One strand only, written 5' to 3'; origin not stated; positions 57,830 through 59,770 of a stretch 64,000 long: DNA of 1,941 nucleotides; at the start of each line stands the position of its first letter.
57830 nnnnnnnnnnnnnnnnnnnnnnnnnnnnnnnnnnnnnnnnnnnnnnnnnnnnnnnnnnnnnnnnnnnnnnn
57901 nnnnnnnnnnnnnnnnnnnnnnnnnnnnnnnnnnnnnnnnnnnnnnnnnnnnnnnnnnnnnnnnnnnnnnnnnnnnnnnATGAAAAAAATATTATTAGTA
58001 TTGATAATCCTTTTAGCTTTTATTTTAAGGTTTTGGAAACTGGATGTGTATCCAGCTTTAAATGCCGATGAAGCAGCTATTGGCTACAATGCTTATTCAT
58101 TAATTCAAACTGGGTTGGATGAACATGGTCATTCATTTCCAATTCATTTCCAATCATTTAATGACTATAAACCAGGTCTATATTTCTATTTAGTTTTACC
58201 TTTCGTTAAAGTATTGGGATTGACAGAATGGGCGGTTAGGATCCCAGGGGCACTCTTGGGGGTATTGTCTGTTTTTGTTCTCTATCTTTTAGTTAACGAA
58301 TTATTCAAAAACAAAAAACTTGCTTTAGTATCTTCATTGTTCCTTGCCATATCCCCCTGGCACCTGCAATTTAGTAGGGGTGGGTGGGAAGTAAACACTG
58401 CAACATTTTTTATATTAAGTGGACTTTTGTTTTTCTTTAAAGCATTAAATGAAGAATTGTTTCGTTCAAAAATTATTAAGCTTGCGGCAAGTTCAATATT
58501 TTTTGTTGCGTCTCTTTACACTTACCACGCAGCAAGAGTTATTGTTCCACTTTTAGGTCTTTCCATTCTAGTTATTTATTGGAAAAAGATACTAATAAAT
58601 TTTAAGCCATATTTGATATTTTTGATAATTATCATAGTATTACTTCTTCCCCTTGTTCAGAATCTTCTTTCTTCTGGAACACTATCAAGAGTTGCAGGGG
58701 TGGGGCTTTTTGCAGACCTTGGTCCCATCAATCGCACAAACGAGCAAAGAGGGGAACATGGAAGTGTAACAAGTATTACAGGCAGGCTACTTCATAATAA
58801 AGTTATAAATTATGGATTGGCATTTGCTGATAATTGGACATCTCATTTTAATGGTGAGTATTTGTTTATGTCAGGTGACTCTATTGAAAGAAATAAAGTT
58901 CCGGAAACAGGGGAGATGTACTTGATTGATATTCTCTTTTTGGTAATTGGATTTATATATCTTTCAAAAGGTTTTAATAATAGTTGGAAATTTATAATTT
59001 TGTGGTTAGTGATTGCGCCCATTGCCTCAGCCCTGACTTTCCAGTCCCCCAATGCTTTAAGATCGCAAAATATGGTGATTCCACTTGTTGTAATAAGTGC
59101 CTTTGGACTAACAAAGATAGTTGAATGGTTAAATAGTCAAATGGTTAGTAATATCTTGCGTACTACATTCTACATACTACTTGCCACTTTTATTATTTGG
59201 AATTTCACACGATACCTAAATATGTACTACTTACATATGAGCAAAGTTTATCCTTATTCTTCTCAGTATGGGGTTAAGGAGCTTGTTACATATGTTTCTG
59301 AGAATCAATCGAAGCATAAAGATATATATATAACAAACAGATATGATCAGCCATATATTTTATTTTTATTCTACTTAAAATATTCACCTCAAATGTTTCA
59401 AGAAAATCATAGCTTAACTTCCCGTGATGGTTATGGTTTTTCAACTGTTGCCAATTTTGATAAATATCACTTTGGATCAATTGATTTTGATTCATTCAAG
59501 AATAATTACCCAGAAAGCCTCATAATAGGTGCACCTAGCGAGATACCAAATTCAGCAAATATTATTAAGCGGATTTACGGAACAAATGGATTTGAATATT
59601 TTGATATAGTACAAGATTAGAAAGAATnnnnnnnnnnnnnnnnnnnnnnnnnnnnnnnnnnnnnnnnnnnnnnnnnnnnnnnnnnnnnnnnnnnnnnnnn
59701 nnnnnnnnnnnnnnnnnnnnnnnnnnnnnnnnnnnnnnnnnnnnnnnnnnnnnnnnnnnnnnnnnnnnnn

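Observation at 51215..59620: Five head-to-tail ArnT-like paralogues with overlapping or abutting starts, an uninterrupted tandem array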

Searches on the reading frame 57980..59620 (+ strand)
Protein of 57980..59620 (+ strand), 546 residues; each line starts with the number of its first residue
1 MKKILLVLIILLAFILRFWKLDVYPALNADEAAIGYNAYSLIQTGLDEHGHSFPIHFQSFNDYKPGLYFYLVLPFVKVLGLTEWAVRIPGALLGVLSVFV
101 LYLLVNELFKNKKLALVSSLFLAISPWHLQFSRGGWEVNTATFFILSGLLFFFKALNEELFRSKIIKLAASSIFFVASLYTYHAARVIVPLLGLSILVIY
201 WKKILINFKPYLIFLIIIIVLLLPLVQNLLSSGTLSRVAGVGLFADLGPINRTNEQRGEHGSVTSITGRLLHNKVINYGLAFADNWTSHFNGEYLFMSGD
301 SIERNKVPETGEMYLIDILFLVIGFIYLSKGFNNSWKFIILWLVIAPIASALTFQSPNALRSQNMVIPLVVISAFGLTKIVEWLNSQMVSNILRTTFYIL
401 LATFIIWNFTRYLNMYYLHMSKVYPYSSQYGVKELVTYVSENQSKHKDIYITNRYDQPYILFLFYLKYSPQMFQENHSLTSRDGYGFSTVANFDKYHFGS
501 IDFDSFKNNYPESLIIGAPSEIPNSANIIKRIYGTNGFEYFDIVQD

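Call 5: search_protein_families(library=pfam, proteins=[window:57980-59620:+], max_evalue=0.01)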
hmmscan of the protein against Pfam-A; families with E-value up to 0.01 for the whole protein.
window:57980-59620:+ (546 aa): 2 families
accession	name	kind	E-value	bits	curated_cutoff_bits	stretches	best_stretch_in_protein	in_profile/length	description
PF13231.12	PMT_2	-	1.9e-11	44.9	26.1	1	64-223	2-155/160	Dolichyl-phosphate-mannose-protein mannosyltransferase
PF02366.24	PMT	-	1.7e-10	41.3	22.7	1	8-226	2-231/245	Dolichyl-phosphate-mannose-protein mannosyltransferase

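Call 12: find_encoding_contigs(protein=window:57980-59620:+, flank=10000, max_places=6)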
Protein window:57980-59620:+ (546 aa): no gene with exactly this product is on record in the collection.

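Call 13: find_homologous_proteins(query=window:57980-59620:+, max_evalue=1e-10)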
Query window:57980-59620:+ (546 aa): 2617 proteins with E <= 1e-10 among 8000 candidates; the best 120 are listed.
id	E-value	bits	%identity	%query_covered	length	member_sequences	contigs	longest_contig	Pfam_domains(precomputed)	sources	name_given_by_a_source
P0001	0.0e+0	1209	100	100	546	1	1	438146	PF02366.25,PF13231.13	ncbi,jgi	jgi:4-amino-4-deoxy-L-arabinose transferase-like glycosyltransferase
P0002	2.8e-298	1008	81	97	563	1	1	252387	PF13231.13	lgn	-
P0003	4.7e-289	978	78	100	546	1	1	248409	PF02366.25,PF13231.13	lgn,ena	-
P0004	6.2e-288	974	78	100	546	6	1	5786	PF02366.25,PF13231.13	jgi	-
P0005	4.2e-285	965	77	100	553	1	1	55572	PF02366.25,PF13231.13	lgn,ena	-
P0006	3.0e-278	942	76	97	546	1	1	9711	PF02366.25,PF13231.13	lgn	-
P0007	1.7e-272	923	74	100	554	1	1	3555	PF02366.25,PF13231.13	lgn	-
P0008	3.8e-271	919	74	100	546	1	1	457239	PF02366.25,PF13231.13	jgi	jgi:4-amino-4-deoxy-L-arabinose transferase-like glycosyltransferase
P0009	3.4e-270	916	70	98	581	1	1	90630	PF02366.25,PF13231.13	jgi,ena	-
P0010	3.5e-259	879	72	100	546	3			PF02366.25,PF13231.13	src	-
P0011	9.0e-259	878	70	100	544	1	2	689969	PF02366.25,PF13231.13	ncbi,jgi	jgi:hypothetical protein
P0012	3.5e-258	876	70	100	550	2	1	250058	PF02366.25,PF13231.13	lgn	-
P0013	3.8e-250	849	66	99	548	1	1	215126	PF02366.25,PF13231.13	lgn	-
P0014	1.7e-249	847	69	99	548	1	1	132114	PF02366.25,PF13231.13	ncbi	-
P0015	3.6e-248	843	68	99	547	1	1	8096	PF02366.25,PF13231.13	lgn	-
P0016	1.4e-246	838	68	99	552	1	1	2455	PF02366.25,PF13231.13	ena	-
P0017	4.5e-246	836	67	97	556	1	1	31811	PF02366.25,PF13231.13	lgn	-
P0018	2.6e-244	830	67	100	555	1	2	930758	PF02366.25,PF13231.13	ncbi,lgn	-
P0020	1.7e-243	827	67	99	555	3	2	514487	PF02366.25,PF13231.13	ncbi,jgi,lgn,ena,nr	ncbi:MAG TPA: glycosyltransferase family 39 protein [Patescibacteria group bacterium]|nr:glycosyltra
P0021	2.1e-243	827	68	97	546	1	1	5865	PF02366.25,PF13231.13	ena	-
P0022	4.6e-241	819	65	100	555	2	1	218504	PF02366.25,PF02516.21,PF13231.13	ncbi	-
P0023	4.8e-241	819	68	98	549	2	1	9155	PF02366.25,PF13231.13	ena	-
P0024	7.2e-240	815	67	97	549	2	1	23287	PF02366.25,PF13231.13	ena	-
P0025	6.3e-239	812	65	97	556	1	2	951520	PF02366.25,PF13231.13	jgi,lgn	jgi:4-amino-4-deoxy-L-arabinose transferase-like glycosyltransferase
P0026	6.9e-238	809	67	98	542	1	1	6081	PF02366.25,PF13231.13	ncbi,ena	-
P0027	1.2e-237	808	66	97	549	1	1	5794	PF02366.25,PF13231.13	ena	-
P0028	3.7e-234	797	66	97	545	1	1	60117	PF02366.25,PF13231.13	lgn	-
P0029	7.1e-234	796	66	99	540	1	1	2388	PF02366.25,PF13231.13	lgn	-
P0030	8.6e-234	795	64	100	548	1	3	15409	PF02366.25,PF13231.13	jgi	jgi:4-amino-4-deoxy-L-arabinose transferase-like glycosyltransferase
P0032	3.4e-232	790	66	100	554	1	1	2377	PF13231.13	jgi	jgi:4-amino-4-deoxy-L-arabinose transferase-like glycosyltransferase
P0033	5.6e-231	786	63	100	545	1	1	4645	PF02366.25,PF13231.13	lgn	-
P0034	1.1e-230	785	64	100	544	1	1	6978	PF02366.25,PF13231.13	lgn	-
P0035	2.5e-230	784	66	99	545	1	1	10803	PF02366.25,PF13231.13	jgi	jgi:4-amino-4-deoxy-L-arabinose transferase-like glycosyltransferase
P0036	3.5e-230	784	63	96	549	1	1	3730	PF02366.25,PF13231.13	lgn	-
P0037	5.9e-230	783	63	100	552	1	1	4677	PF13231.13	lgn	-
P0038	7.5e-230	782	63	99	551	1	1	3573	PF02366.25,PF13231.13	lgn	-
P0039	2.6e-229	781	64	99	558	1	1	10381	PF02366.25,PF13231.13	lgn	-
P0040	4.7e-228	776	63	97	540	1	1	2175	PF02366.25,PF13231.13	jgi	jgi:4-amino-4-deoxy-L-arabinose transferase-like glycosyltransferase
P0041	1.9e-227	774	63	100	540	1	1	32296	PF02366.25,PF13231.13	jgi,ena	-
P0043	1.4e-226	772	63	100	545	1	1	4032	PF02366.25,PF13231.13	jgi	jgi:4-amino-4-deoxy-L-arabinose transferase-like glycosyltransferase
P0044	3.8e-225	767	63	97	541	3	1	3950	PF02366.25,PF13231.13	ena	-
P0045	8.1e-225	766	61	100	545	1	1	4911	PF02366.25,PF13231.13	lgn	-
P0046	1.5e-224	765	62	97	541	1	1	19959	PF02366.25,PF13231.13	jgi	jgi:4-amino-4-deoxy-L-arabinose transferase-like glycosyltransferase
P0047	1.1e-223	762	62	100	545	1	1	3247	PF02366.25,PF13231.13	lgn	-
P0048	7.5e-223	759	61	100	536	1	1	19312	PF02366.25,PF13231.13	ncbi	-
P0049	1.1e-222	759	62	99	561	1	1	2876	PF13231.13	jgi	jgi:4-amino-4-deoxy-L-arabinose transferase-like glycosyltransferase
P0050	3.8e-222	757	61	100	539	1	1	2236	PF02366.25,PF13231.13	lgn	-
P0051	2.4e-221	754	62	100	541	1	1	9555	PF02366.25,PF13231.13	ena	-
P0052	3.9e-221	754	63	99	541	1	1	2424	PF02366.25,PF13231.13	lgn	-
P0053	1.1e-220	752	60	100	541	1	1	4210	PF02366.25,PF13231.13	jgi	jgi:4-amino-4-deoxy-L-arabinose transferase-like glycosyltransferase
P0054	2.2e-220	751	61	97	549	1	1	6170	PF02366.25,PF13231.13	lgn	-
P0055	2.5e-220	751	62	100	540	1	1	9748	PF02366.25,PF13231.13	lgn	-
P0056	3.0e-220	751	62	100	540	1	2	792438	PF02366.25,PF13231.13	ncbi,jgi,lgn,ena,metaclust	metaclust:\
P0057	3.1e-220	751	61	100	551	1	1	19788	PF13231.13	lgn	-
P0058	3.1e-220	751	61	99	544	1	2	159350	PF02366.25,PF13231.13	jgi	jgi:4-amino-4-deoxy-L-arabinose transferase-like glycosyltransferase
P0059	5.6e-220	750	61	99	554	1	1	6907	PF13231.13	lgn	-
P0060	5.7e-220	750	62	100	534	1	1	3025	PF02366.25,PF13231.13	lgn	-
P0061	2.1e-219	748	61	100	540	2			PF02366.25,PF13231.13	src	-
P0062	3.2e-219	747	62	100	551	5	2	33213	PF02366.25,PF13231.13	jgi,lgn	jgi:4-amino-4-deoxy-L-arabinose transferase-like glycosyltransferase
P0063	3.9e-219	747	60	98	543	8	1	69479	PF02366.25,PF13231.13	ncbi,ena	-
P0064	3.9e-219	747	62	100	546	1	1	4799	PF02366.25,PF13231.13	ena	-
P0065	4.0e-219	747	61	99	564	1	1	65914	PF02366.25,PF13231.13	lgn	-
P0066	4.4e-219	747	61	100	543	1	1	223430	PF02366.25,PF13231.13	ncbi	-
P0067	6.1e-219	746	63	100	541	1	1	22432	PF02366.25,PF13231.13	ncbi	-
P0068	1.0e-218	746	61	97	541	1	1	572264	PF02366.25,PF13231.13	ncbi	-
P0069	1.3e-218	745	59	100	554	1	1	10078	PF02366.25,PF13231.13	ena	-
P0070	2.2e-218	745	61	97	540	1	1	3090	PF02366.25,PF13231.13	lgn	-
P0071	3.1e-218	744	61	100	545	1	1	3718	PF02366.25,PF13231.13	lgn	-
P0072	3.6e-218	744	60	100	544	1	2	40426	PF02366.25,PF13231.13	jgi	jgi:4-amino-4-deoxy-L-arabinose transferase-like glycosyltransferase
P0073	4.4e-218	744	60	100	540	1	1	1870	PF02366.25,PF13231.13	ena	-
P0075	1.0e-217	742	61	96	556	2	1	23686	PF02366.25,PF13231.13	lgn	-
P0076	1.3e-217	742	61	100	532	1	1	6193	PF02366.25,PF13231.13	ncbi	-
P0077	1.8e-217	742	61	100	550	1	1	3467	PF02366.25,PF13231.13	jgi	jgi:4-amino-4-deoxy-L-arabinose transferase-like glycosyltransferase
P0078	2.1e-217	741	61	100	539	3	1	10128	PF02366.25,PF13231.13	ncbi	ncbi:MAG: glycosyltransferase family 39 protein [Patescibacteria group bacterium]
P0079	2.4e-217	741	61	98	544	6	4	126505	PF02366.25,PF13231.13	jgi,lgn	jgi:4-amino-4-deoxy-L-arabinose transferase-like glycosyltransferase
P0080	3.5e-217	741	60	100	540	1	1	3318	PF02366.25,PF13231.13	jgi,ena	-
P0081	4.2e-217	740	60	100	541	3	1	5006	PF02366.25,PF13231.13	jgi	jgi:4-amino-4-deoxy-L-arabinose transferase-like glycosyltransferase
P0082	5.2e-217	740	61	97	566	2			PF02366.25,PF13231.13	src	-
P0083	5.6e-217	740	60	100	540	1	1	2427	PF02366.25,PF13231.13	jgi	-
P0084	5.8e-217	740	60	100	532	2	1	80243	PF02366.25,PF13231.13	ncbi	-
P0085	7.4e-217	740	60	100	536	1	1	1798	PF02366.25,PF13231.13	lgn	-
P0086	1.2e-216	739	61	100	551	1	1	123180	PF02366.25,PF13231.13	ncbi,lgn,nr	ncbi:phospholipid carrier-dependent glycosyltransferase [Patescibacteria group bacterium]|nr:phospho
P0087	2.1e-216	738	61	98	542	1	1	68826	PF02366.25,PF13231.13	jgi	jgi:4-amino-4-deoxy-L-arabinose transferase-like glycosyltransferase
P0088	2.2e-216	738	59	100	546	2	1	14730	PF13231.13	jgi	-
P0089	2.5e-216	738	60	100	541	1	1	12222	PF02366.25,PF13231.13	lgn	-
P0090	2.7e-216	738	62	97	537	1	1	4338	PF02366.25,PF13231.13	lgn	-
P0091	4.3e-216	737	61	97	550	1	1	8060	PF02366.25,PF13231.13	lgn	-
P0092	5.0e-216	737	60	100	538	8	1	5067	PF02366.25,PF13231.13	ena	-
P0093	5.3e-216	737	61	98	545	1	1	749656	PF02366.25,PF13231.13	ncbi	-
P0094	5.9e-216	737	60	97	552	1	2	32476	PF02366.25,PF13231.13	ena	-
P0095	6.2e-216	736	60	97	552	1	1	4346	PF02366.25,PF13231.13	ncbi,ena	-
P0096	6.3e-216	736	60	98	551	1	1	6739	PF13231.13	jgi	-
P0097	7.6e-216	736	61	100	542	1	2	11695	PF02366.25,PF13231.13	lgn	-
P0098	7.9e-216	736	61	98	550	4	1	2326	PF02366.25,PF13231.13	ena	-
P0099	9.2e-216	736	60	100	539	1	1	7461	PF02366.25,PF13231.13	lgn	-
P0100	9.2e-216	736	60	98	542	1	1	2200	PF02366.25,PF13231.13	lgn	-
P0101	1.0e-215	736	61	97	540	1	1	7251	PF02366.25,PF13231.13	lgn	-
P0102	1.1e-215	736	60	100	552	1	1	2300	PF13231.13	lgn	-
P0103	1.1e-215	736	60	97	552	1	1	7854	PF02366.25,PF13231.13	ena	-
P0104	1.2e-215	736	61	98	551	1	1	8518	PF02366.25,PF13231.13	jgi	jgi:4-amino-4-deoxy-L-arabinose transferase-like glycosyltransferase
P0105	1.2e-215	736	60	97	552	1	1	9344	PF02366.25,PF13231.13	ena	-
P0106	1.3e-215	735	61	100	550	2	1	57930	PF02366.25,PF13231.13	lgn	-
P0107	1.4e-215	735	61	100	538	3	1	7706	PF02366.25,PF13231.13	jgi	jgi:4-amino-4-deoxy-L-arabinose transferase-like glycosyltransferase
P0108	2.5e-215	734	60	100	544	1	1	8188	PF02366.25,PF13231.13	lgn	-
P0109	2.6e-215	734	60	97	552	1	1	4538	PF02366.25,PF13231.13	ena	-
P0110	3.4e-215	734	60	97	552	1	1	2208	PF02366.25,PF13231.13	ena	-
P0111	3.8e-215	734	60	97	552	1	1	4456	PF02366.25,PF13231.13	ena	-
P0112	4.4e-215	734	60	97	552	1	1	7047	PF02366.25,PF13231.13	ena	-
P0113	6.2e-215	733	61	98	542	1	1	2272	PF02366.25,PF13231.13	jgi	-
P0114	6.5e-215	733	61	100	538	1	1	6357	PF02366.25,PF13231.13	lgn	-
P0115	6.7e-215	733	60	100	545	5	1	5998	PF02366.25,PF13231.13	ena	-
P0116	7.9e-215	733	60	100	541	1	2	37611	PF02366.25,PF13231.13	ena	-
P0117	8.2e-215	733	61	100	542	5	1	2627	PF02366.25,PF13231.13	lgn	-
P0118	8.3e-215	733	59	100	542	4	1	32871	PF02366.25,PF13231.13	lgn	-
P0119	1.0e-214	732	60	100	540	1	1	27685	PF02366.25,PF13231.13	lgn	-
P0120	1.1e-214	732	60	97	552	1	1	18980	PF02366.25,PF13231.13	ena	-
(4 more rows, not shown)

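Call 14: find_encoding_contigs(protein=P0001, flank=10000, max_places=3)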
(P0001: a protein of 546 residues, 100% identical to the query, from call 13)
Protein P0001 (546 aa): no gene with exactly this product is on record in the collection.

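Call 15: find_encoding_contigs(protein=P0008, flank=10000, max_places=3)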
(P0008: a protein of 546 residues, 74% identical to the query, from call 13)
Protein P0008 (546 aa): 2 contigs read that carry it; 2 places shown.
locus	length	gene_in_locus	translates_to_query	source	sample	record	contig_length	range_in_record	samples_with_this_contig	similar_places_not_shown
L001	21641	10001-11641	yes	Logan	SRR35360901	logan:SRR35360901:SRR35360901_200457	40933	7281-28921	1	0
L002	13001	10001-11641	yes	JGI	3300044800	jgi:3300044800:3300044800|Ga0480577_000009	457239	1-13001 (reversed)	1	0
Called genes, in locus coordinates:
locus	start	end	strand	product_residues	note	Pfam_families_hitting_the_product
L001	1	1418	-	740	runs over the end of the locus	PF13231:PMT_2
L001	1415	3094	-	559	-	PF02366:PMT (weak), PF13231:PMT_2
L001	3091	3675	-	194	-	-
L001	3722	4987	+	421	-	-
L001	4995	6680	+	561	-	PF13231:PMT_2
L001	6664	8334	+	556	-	PF02366:PMT, PF13231:PMT_2 (weak)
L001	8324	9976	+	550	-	PF13231:PMT_2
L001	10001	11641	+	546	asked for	PF02366:PMT (weak), PF13231:PMT_2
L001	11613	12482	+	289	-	PF00535:Glycos_transf_2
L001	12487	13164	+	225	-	PF08659:KR (faint), PF13561:adh_short_C2, PF00106:adh_short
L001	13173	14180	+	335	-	PF13579:Glyco_trans_4_4 (faint), PF13439:Glyco_transf_4, PF00534:Glycos_transf_1, PF20706:GT4-conflict, PF13692:Glyco_trans_1_4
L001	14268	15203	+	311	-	PF01073:3Beta_HSD (faint), PF01370:Epimerase, PF02719:Polysacc_synt_2 (faint), PF16363:GDP_Man_Dehyd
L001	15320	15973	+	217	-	PF00535:Glycos_transf_2, PF10111:Glyco_tranf_2_2 (faint)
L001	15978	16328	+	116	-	PF10066:DUF2304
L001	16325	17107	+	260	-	PF00535:Glycos_transf_2, PF10111:Glyco_tranf_2_2, PF13641:Glyco_tranf_2_3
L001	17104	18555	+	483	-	PF13231:PMT_2 (weak)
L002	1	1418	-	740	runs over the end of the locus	PF13231:PMT_2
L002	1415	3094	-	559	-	PF02366:PMT (weak), PF13231:PMT_2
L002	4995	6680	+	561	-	PF13231:PMT_2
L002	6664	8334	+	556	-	PF02366:PMT, PF13231:PMT_2 (weak)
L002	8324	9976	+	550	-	PF13231:PMT_2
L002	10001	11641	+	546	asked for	PF02366:PMT (weak), PF13231:PMT_2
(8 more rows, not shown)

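Call 16: find_encoding_contigs(protein=P0018, flank=10000, max_places=3)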
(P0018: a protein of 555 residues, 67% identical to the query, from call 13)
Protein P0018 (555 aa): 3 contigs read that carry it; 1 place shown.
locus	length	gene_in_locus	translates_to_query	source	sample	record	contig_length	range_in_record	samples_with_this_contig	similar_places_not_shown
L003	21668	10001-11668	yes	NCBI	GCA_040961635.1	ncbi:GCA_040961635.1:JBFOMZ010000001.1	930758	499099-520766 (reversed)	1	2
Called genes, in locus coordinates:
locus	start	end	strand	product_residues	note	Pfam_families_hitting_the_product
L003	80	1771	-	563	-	PF02366:PMT (weak), PF13231:PMT_2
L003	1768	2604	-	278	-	-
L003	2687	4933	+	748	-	-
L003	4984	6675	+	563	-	PF13231:PMT_2 (weak)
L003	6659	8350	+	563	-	PF02366:PMT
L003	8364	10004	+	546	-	PF13231:PMT_2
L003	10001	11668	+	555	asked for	PF02366:PMT, PF13231:PMT_2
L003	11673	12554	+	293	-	PF00535:Glycos_transf_2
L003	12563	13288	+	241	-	PF00106:adh_short, PF01370:Epimerase, PF02719:Polysacc_synt_2 (weak), PF03435:Sacchrp_dh_NADP, PF05368:NmrA (weak), PF08659:KR, PF13460:NAD_binding_10 (weak), PF13561:adh_short_C2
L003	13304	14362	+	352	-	PF13439:Glyco_transf_4 (weak), PF00534:Glycos_transf_1, PF13692:Glyco_trans_1_4, PF20706:GT4-conflict (weak)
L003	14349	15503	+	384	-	-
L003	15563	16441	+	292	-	PF01370:Epimerase, PF16363:GDP_Man_Dehyd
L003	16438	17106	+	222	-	PF00535:Glycos_transf_2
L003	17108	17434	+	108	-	PF10066:DUF2304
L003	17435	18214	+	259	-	PF00535:Glycos_transf_2, PF10111:Glyco_tranf_2_2, PF13641:Glyco_tranf_2_3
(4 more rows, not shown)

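Call 17: find_related_loci(query=window:57980-59620:+, collection=genome_contigs, flank=10000)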
Query window:57980-59620:+ (546 aa) in genome_contigs; peptide patterns used: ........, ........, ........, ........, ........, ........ (x = any residue, [..] = any of these).
223 stretches matched a pattern; 45 encode a relative of the query (tblastn E <= 1e-3); 45 distinct loci.
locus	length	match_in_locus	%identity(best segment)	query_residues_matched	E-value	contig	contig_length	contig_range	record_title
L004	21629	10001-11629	72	1-546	0e+0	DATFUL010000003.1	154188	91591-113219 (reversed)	MAG TPA_asm: Patescibacteria group bacterium isolate SMAG_U9436 k141_2511072, whole genome shotgun sequence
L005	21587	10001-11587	67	17-546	0e+0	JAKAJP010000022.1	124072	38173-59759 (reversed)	MAG: bacterium isolate WY4.bin110 NODE_142_length_124072_cov_1.955061, whole genome shotgun sequence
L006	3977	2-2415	62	2-546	0e+0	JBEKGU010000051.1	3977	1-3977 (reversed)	MAG: Candidatus Microgenomates bacterium isolate SPRUCE 260 SPRUCE_260_51, whole genome shotgun sequence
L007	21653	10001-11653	61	1-546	0e+0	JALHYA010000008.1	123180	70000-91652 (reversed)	MAG: Patescibacteria group bacterium isolate PFL142 seq_1300431, whole genome shotgun sequence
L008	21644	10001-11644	61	17-546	0e+0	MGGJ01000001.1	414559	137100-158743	MAG: Candidatus Woesebacteria bacterium RIFCSPHIGHO2_01_FULL_39_32 rifcsphigho2_01_scaffold_107, whole genome shotgun se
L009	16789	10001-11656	61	1-546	0e+0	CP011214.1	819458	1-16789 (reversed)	MAG: Candidatus Woesebacteria bacterium GW2011_GWF1_31_35 chromosome, complete genome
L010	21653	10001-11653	58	2-546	0e+0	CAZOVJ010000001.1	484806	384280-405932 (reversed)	MAG TPA_asm: uncultured Gammaproteobacteria bacterium isolate SRP068000_co4_46 genome assembly, contig: NODE_3_length_48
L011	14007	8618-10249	59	1-546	0e+0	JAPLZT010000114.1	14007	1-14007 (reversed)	MAG: Candidatus Woesebacteria bacterium isolate LacPavin_0920_WC90_MAG_37_8 LacPavin_0920_WC90_scaffold_2130171, whole g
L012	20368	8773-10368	57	1-546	0e+0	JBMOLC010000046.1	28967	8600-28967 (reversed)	MAG: Patescibacteria group bacterium isolate Betzabe_MAG014 MAG014_46, whole genome shotgun sequence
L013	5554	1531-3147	57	1-546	0e+0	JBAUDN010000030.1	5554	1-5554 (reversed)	MAG: Microgenomates group bacterium isolate MFD13099_ilm_asm_bin3 k127_248287, whole genome shotgun sequence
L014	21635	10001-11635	59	2-544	0e+0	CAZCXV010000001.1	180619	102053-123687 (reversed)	MAG TPA_asm: uncultured Gammaproteobacteria bacterium isolate SRP062349_co2_267 genome assembly, contig: NODE_32_length_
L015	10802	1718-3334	61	1-546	0e+0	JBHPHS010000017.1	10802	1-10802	Patescibacteria group bacterium isolate SAG AM-312-A20 AM-312-A20_NODE_17, whole genome shotgun sequence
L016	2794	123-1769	57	1-546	0e+0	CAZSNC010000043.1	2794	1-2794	MAG TPA_asm: uncultured Gammaproteobacteria bacterium isolate SRP278252_co1_260 genome assembly, contig: NODE_79305_leng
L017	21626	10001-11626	56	13-546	0e+0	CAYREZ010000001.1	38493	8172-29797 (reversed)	MAG TPA_asm: uncultured Gammaproteobacteria bacterium isolate SRP050083_co1_461 genome assembly, contig: NODE_327_length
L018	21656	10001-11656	58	3-546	0e+0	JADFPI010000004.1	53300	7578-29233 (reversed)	MAG: Patescibacteria group bacterium isolate B72T1L10 B72T1L10_NODE492, whole genome shotgun sequence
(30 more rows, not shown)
